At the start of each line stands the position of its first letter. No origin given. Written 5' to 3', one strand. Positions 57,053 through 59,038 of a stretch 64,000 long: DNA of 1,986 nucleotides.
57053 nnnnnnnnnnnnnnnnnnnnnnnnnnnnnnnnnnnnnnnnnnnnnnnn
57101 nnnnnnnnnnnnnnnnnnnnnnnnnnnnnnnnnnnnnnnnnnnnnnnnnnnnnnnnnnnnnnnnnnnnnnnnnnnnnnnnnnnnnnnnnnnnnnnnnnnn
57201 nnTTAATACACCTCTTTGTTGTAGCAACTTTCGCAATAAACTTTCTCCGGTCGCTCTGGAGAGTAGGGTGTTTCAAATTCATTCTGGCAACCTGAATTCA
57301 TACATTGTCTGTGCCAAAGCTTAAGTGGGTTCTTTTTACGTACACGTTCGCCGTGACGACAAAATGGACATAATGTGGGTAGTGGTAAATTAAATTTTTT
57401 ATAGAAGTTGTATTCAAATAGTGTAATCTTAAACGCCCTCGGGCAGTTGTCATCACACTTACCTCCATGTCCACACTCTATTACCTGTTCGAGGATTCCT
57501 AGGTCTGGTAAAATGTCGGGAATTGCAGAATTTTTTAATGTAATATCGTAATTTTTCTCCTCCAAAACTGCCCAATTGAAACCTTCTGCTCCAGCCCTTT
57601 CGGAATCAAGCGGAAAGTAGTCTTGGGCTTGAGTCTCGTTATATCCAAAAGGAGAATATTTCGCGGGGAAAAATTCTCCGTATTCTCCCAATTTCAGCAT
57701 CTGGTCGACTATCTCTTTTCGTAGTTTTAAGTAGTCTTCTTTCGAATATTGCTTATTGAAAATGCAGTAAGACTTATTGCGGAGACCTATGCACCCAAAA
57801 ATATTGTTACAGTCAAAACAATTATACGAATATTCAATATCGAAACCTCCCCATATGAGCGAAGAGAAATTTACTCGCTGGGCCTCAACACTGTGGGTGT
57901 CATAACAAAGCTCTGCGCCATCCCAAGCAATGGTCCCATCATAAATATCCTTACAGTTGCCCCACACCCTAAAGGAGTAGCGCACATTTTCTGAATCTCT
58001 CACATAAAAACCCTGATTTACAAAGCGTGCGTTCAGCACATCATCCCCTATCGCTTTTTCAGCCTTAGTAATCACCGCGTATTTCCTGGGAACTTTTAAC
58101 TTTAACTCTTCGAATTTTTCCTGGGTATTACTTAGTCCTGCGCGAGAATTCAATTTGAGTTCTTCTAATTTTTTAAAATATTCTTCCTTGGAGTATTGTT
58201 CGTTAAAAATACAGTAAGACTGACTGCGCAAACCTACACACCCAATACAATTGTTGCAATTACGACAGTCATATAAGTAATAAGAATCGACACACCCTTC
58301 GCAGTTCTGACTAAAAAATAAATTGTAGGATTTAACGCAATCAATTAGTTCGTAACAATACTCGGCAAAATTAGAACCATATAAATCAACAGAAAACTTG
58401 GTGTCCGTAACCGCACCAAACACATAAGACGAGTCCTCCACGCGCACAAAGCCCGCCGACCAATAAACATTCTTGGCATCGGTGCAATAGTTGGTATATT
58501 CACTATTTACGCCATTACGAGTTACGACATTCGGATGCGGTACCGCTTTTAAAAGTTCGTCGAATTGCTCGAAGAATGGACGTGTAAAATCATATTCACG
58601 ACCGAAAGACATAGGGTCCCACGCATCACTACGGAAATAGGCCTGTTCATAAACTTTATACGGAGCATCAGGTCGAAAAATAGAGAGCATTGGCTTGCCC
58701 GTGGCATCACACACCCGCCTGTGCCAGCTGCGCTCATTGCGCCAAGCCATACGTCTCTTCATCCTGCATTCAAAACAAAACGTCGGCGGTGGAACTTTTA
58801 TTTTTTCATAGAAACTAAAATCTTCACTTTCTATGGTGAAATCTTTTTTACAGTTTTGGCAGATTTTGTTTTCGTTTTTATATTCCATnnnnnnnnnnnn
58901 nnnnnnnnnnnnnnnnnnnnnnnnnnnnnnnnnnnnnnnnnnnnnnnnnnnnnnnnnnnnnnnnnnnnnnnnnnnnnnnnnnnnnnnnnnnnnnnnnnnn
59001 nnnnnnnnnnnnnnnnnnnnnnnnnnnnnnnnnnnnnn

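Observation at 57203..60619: The Cys-rich genes occur as duplicated B-then-A pairs, with C-termini homogenised within each pair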

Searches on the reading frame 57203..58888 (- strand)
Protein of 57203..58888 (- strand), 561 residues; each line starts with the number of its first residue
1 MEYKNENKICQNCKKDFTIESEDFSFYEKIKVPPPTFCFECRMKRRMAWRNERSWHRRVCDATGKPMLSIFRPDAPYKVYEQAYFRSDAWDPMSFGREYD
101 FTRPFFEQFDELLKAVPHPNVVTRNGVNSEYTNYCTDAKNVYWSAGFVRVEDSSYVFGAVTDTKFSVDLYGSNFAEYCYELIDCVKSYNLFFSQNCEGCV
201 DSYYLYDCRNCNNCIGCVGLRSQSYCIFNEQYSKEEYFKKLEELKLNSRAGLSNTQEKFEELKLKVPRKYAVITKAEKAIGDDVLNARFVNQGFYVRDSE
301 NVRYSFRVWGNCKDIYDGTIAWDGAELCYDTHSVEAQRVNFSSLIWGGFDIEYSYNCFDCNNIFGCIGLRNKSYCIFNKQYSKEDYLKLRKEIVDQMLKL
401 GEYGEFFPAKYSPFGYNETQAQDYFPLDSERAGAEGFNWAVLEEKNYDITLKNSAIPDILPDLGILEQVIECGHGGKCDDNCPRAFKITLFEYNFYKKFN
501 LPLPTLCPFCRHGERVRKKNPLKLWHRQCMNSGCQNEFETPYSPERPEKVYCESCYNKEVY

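Call 3: search_protein_families(library=pfam, proteins=[window:57203-58888:-], max_evalue=0.1)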
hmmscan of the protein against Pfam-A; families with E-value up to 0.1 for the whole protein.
window:57203-58888:- (561 aa): 2 families
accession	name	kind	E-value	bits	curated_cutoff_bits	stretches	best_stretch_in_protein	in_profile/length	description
PF00412.28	LIM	-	0.008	16.8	22.9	1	523-559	20-57/58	LIM domain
PF23477.1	zf_Tbcl_2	-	0.017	15.3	27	1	532-559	9-36/37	Probable treble clef zinc finger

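Call 9: find_homologous_proteins(query=window:57203-58888:-, max_evalue=0.00001)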
Query window:57203-58888:- (561 aa): 6612 proteins with E <= 0.00001 among 8000 candidates; the best 120 are listed.
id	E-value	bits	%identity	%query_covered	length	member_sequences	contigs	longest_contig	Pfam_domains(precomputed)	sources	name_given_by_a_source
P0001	0.0e+0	1347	100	100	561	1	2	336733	-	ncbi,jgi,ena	ncbi:MAG: hypothetical protein WCT29_01495 [Candidatus Paceibacterota bacterium]|jgi:hypothetical pr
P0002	0.0e+0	1093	80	99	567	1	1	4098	-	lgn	-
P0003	2.1e-265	900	66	99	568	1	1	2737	-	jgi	jgi:hypothetical protein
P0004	2.2e-258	877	65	99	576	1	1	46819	-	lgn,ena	-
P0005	3.4e-255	866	65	100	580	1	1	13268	-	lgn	-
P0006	1.4e-246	838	62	99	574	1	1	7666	-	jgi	jgi:hypothetical protein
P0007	2.8e-223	761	58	100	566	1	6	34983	-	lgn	-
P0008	6.4e-221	753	57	100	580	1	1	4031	-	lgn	-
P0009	2.7e-220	751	58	99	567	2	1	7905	-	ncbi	-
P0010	3.6e-220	751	58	99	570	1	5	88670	-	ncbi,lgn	-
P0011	5.4e-220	750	57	100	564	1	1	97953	-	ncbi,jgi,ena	ncbi:MAG: hypothetical protein WCS86_02100 [Candidatus Paceibacterota bacterium]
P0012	4.6e-219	747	57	98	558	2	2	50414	-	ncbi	-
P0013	3.7e-217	741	57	100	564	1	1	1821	-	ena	-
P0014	5.1e-217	740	57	99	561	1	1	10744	-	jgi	-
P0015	9.4e-217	739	58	99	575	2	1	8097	-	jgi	jgi:hypothetical protein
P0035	8.8e-206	703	53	99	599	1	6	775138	-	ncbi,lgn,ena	-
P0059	7.8e-196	670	54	100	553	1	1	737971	-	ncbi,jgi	ncbi:MAG: hypothetical protein WC711_00015 [Candidatus Staskawiczbacteria bacterium]|jgi:hypothetica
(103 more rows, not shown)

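Call 14: find_encoding_contigs(protein=P0002, flank=10000, max_places=3)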
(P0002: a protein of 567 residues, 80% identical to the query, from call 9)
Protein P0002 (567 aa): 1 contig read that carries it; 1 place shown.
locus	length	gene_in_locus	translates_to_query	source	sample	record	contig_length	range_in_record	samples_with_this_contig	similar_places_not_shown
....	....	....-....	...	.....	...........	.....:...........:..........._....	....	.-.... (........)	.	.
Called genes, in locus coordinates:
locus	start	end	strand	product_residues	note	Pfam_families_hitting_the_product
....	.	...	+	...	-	?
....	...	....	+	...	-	-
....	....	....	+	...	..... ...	-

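Call 15: find_encoding_contigs(protein=P0004, flank=10000, max_places=3)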
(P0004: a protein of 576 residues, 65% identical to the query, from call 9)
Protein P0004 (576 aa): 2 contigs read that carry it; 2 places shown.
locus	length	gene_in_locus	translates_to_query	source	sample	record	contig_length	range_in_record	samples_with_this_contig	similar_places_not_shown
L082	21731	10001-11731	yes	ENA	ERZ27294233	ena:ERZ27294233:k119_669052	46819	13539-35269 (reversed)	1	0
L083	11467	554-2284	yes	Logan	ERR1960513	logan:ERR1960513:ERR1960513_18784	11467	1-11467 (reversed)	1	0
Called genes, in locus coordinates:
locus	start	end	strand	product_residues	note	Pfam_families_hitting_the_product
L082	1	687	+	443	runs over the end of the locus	-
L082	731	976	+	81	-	PF01176:eIF-1a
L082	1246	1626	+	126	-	PF00416:Ribosomal_S13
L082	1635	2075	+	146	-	PF00411:Ribosomal_S11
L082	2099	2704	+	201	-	PF00163:Ribosomal_S4, PF01479:S4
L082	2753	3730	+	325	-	PF01193:RNA_pol_L, PF01000:RNA_pol_A_bac, PF03118:RNA_pol_A_CTD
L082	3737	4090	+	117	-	PF01196:Ribosomal_L17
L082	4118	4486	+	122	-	PF00572:Ribosomal_L13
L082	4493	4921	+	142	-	PF00380:Ribosomal_S9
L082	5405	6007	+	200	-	PF01025:GrpE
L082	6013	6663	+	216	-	PF00515:TPR_1 (faint), PF13181:TPR_8 (faint), PF07719:TPR_2 (faint), PF13431:TPR_17 (faint), PF13414:TPR_11 (faint), PF13428:TPR_14 (faint)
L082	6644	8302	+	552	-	-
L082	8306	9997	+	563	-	-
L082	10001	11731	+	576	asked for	-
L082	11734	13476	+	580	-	-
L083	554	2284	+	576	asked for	-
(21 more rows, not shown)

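Call 16: find_encoding_contigs(protein=P0005, flank=10000, max_places=3)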
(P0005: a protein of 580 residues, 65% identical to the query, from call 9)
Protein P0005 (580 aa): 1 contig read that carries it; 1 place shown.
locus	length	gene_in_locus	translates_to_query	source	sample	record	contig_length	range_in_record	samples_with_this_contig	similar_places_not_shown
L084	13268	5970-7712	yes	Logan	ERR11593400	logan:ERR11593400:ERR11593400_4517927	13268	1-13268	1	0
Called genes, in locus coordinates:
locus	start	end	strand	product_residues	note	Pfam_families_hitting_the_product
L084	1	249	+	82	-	?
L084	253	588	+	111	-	PF00583:Acetyltransf_1, PF13302:Acetyltransf_3 (weak), PF13673:Acetyltransf_10, PF13508:Acetyltransf_7, PF08445:FR47 (weak)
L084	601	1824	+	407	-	PF00464:SHMT (weak), PF00202:Aminotran_3 (faint), PF00155:Aminotran_1_2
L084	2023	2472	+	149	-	-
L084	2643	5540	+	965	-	PF18072:FGAR-AT_linker, PF00586:AIRS, PF02769:AIRS_C, PF00586:AIRS (weak), PF02769:AIRS_C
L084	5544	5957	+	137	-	PF01451:LMWPc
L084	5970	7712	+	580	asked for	-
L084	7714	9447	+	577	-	-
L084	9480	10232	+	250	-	PF13507:GATase_5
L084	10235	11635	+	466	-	PF00310:GATase_2 (faint), PF13522:GATase_6, PF13537:GATase_7, PF00156:Pribosyltran (weak)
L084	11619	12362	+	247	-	PF00551:Formyl_trans_N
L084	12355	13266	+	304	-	?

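Call 36: predict_structure(alignment_id=A2)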
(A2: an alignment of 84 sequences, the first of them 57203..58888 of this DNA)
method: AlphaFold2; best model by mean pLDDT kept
length: 561 residues; sequences in the alignment: 84
mean_pLDDT: 87.9   pTM: 0.89
mean pLDDT of the five models: 87.9, 86.5, 84.9, 84.4, 83.0
residues with pLDDT >= 90: 356; 70-90: 178; 50-70: 27; < 50: 0
segments of 3 or more residues with pLDDT < 50: none
pLDDT, mean of each block of 10 residues (from residue 1): 92 95 91 93 95 94 96 96 92 94 96 95 93 93 91 82 76 79 76 73 72 66 83 93 94 92 91 76 76 77 78 75 73 75 77 73 72 89 95 96 94 95 94 96 90 96 96 93 94 95 94 91 95 96 94 93 84
secondary structure, 60 per line:
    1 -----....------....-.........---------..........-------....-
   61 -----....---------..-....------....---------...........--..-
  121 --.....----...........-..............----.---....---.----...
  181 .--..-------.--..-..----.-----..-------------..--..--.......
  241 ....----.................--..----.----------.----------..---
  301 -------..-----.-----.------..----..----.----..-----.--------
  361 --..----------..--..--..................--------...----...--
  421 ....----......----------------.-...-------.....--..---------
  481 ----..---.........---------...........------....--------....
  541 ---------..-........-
elements in order: E6-9 E16-19 H21-29 H39-48 E56-59 E66-69 H82-85 H92-95 H105-115 E123-127 E132-142 E144-157 E166-169 E178-181 H234-244 H249-265 H383-400 H421-424 H429-434 H463-467 H490-498 H508-518 E525-528 E537-540 H553-560

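Call 38: search_protein_families(library=ncbifam, proteins=[window:57203-58888:-], max_evalue=0.01)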
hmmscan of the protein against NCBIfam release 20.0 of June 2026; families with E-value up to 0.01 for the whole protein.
window:57203-58888:- (561 aa): 0 families

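Call 39: search_protein_families(library=padloc, proteins=[window:57203-58888:-], max_evalue=0.01)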
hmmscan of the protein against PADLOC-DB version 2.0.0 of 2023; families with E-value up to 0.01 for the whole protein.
window:57203-58888:- (561 aa): 0 families

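Call 47: search_solved_structures(query=A2, max_evalue=1)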
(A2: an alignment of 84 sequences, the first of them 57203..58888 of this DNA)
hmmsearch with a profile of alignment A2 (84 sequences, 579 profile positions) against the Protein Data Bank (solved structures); distinct sequences matched with E-value up to 1: 4.
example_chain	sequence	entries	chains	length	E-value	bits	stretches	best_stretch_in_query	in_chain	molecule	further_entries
3d9p_A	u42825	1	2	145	0.2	13.6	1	225-344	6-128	RNA-binding protein 16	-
2diw_A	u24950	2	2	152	0.23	13.4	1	224-318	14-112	Putative RNA-binding protein 16 | SR-related and CTD-associated factor 8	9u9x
3d9j_A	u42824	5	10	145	0.23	13.4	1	225-344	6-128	RNA-binding protein 16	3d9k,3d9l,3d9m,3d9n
1ctl_A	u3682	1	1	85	0.36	12.7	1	517-576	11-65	AVIAN CYSTEINE RICH PROTEIN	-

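Call 48: fold_search(model_id=the predicted structure, library=pdb)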
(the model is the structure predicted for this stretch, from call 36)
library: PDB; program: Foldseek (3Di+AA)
matches with E <= 10: 26; with E <= 0.001: 0
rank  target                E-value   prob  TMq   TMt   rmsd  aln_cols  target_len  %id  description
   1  7tgh_C2               1.5e-01  0.10  0.09  0.15  12.3       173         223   13  Cryo-EM structure of respiratory super-complex CI+III2 from Tetrahymena thermophila (released 2022-04-06)
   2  3bfp                  2.2e+00  0.02  0.07  0.13  11.8       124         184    9  Crystal Structure of apo-PglD from Campylobacter jejuni (released 2008-01-22)
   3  8gpp_C                2.4e+00  0.01  0.07  0.14  15.8       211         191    9  Acinetobacter baumannii carbonic anhydrase PaaY (released 2023-05-31)
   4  5jxx_A                3.0e+00  0.01  0.07  0.11  13.5       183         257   11  Crystal structure of UDP-N-acetylglucosamine O-acyltransferase (LpxA) from Moraxella catarrhalis RH4. (released 2017-06-14)
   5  7l70_A                3.9e+00  0.01  0.06  0.08  10.6        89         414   13  The eukaryotic translation initiation factor 2B from Homo sapiens in its apo form (released 2021-03-24)
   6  4ihg_D                4.1e+00  0.01  0.07  0.10  12.4       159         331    8  Chasing Acyl Carrier Protein Through a Catalytic Cycle of Lipid A Production (released 2013-11-13)
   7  1v3w                  4.3e+00  0.02  0.08  0.18  13.8       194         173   11  Structure of Ferripyochelin binding protein from Pyrococcus horikoshii OT3 (released 2003-11-18)
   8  6ued                  4.5e+00  0.01  0.07  0.09  13.2       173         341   11  Apo Pseudomonas aeruginosa LpxD Structure (released 2019-11-13)
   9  9f5x_u                4.8e+00  0.02  0.10  0.18  11.8       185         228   12  Structure of the Chlamydomonas reinhardtii respiratory supercomplex I1 III2 IV2 (released 2025-03-12)
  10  4ac3                  5.0e+00  0.03  0.11  0.12  12.5       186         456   16  S.pneumoniae GlmU in complex with an antibacterial inhibitor (released 2012-02-15)
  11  5jxx_B                5.0e+00  0.01  0.08  0.14  15.1       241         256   10  Crystal structure of UDP-N-acetylglucosamine O-acyltransferase (LpxA) from Moraxella catarrhalis RH4. (released 2017-06-14)
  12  8gym_G2               5.9e+00  0.02  0.09  0.17  13.9       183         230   11  Cryo-EM structure of Tetrahymena thermophila respiratory mega-complex MC IV2+(I+III2+II)2 (released 2023-06-14)
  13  7wu7_H                6.5e+00  0.02  0.04  0.04   8.7        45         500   18  Prefoldin-tubulin-TRiC complex (released 2022-12-21)
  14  9qez_C                6.5e+00  0.01  0.08  0.16  13.0       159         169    7  Carbonic anhydrase mutant (released 2025-12-10)
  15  3bsw                  6.9e+00  0.01  0.07  0.13  12.2       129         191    8  PglD-citrate complex, from Campylobacter jejuni NCTC 11168 (released 2008-07-29)
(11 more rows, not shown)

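Call 70: fold_search(model_id=the predicted structure, library=viral)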
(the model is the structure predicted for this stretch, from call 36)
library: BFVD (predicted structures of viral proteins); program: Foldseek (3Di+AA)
matches with E <= 10: 79; with E <= 0.001: 0
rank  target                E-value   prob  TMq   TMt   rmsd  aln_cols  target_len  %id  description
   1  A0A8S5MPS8            2.1e-02  1.00  0.09  0.25   5.3        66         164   20  Putative zinc-ribbon domain protein [Siphoviridae sp. ctsIQ24]
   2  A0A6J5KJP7            3.1e-01  0.60  0.07  0.12   6.3        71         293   20  Uncharacterized protein [uncultured Caudovirales phage]
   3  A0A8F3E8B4            3.3e-01  0.47  0.05  0.09  13.7        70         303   24  HNH endonuclease [Microbacterium phage Honk]
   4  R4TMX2                3.3e-01  0.30  0.09  0.19  11.8       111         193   23  C2H2-type domain-containing protein [Halogranum tailed virus 1]
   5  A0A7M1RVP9            3.9e-01  0.21  0.07  0.18   8.8        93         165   22  HNH nuclease domain-containing protein [uncultured phage cr118_1]
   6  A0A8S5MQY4            4.7e-01  0.16  0.07  0.27  13.8       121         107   15  Putative cytoplasmic protein [Caudovirales sp. ctqI92]
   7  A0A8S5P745            5.0e-01  0.99  0.07  0.50   1.5        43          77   37  Putative zinc-ribbon domain protein [Siphoviridae sp. ctsUY14]
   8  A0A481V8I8            6.2e-01  0.16  0.06  0.11  17.2       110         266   14  Zinc-finger domain protein [Halobacterium phage ChaoS9]
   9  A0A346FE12            1.0e+00  0.33  0.07  0.14   6.4        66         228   26  (no name in the UniProt tables at hand)
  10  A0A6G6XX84            1.1e+00  0.28  0.08  0.19   9.3        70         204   13  (no name in the UniProt tables at hand)
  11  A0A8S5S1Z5            1.8e+00  0.85  0.07  0.39   1.0        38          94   26  Alanyl-tRNA synthetase [Siphoviridae sp. ctCIv11]
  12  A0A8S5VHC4            1.8e+00  0.06  0.05  0.16  14.3        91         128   19  Putative zinc-ribbon domain protein [Siphoviridae sp. ctNxi14]
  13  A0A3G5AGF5            1.9e+00  0.01  0.07  0.07  33.9       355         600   14  Uncharacterized protein [Solumvirus sp.]
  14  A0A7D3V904            2.4e+00  0.16  0.08  0.10   5.4        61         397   23  Uncharacterized protein [Fadolivirus FV1/VV64]
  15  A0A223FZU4            2.4e+00  0.14  0.06  0.14  12.7        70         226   21  DNA binding protein [Streptomyces phage Samisti12]
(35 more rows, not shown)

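Call 71: search_protein_representatives(alignment_id=A2)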
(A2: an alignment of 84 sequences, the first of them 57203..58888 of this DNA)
Query: 84 sequences, 579 profile positions. Proteins with E-value up to 0.001 (for the whole library): 5159; up to 1e-10: 3774; up to 1e-30: 2274. The best 150 are listed.
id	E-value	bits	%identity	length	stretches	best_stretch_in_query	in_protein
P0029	3.6e-273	924.1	-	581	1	1-579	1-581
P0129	3.2e-253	858.2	-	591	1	3-579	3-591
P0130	9.8e-241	817.0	-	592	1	2-579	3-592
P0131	6.5e-239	811.0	-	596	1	1-578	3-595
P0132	3.3e-238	808.6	-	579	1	1-579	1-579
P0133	1.9e-237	806.1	-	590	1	3-579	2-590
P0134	3.1e-235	798.8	-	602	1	2-579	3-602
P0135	1.8e-234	796.3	-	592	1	1-579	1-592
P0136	1.1e-233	793.7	-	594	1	1-578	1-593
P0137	1.8e-230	783.1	-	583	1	2-579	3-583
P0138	3.5e-230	782.1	-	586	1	1-579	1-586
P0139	1.7e-228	776.6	-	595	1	1-578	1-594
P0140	2.8e-228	775.9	-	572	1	2-579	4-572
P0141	1.2e-227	773.8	-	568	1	2-579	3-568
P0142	1.4e-226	770.3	-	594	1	1-579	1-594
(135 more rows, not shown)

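Call 73: find_encoding_contigs(protein=P0059, flank=10000, max_places=1)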
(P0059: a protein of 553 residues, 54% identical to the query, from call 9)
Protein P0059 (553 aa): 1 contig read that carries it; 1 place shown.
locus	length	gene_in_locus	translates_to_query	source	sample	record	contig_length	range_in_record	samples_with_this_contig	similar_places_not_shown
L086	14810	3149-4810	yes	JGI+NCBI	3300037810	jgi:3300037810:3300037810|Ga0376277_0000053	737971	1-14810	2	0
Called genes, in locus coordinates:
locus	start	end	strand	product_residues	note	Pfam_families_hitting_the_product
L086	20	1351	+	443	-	-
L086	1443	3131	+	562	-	-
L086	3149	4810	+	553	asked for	-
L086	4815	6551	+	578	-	-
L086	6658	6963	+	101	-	PF03091:CutA1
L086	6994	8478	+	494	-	PF01935:DUF87 (faint), PF10412:TrwB_AAD_bind, PF12696:TraG-D_C (weak)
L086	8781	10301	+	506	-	-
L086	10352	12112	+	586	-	-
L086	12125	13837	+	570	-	-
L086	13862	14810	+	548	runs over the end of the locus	-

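Call 74: find_encoding_contigs(protein=P0035, flank=10000, max_places=1)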
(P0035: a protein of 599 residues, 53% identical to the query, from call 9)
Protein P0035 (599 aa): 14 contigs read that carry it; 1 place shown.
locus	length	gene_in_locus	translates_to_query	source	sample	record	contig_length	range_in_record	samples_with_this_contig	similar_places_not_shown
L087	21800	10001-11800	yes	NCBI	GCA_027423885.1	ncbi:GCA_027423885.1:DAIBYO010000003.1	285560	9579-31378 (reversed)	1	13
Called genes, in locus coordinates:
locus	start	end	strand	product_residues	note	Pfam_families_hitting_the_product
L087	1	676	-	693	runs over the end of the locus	PF01751:Toprim, PF01131:Topoisom_bac, PF01396:Zn_ribbon_Top1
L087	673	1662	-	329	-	PF02481:DNA_processg_A, PF18306:LDcluster4 (faint)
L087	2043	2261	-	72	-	-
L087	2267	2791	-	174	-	-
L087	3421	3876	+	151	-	-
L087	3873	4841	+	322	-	PF02518:HATPase_c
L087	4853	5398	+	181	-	PF01844:HNH, PF13395:HNH_4 (weak), PF14279:HNH_5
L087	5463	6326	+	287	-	-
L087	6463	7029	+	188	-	PF13347:MFS_2 (weak), PF07690:MFS_1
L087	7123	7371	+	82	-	-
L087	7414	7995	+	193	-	-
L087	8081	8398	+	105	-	PF03819:MazG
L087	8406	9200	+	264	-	PF00459:Inositol_P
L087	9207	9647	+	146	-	PF00293:NUDIX, PF14815:NUDIX_4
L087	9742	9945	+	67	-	-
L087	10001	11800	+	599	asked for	-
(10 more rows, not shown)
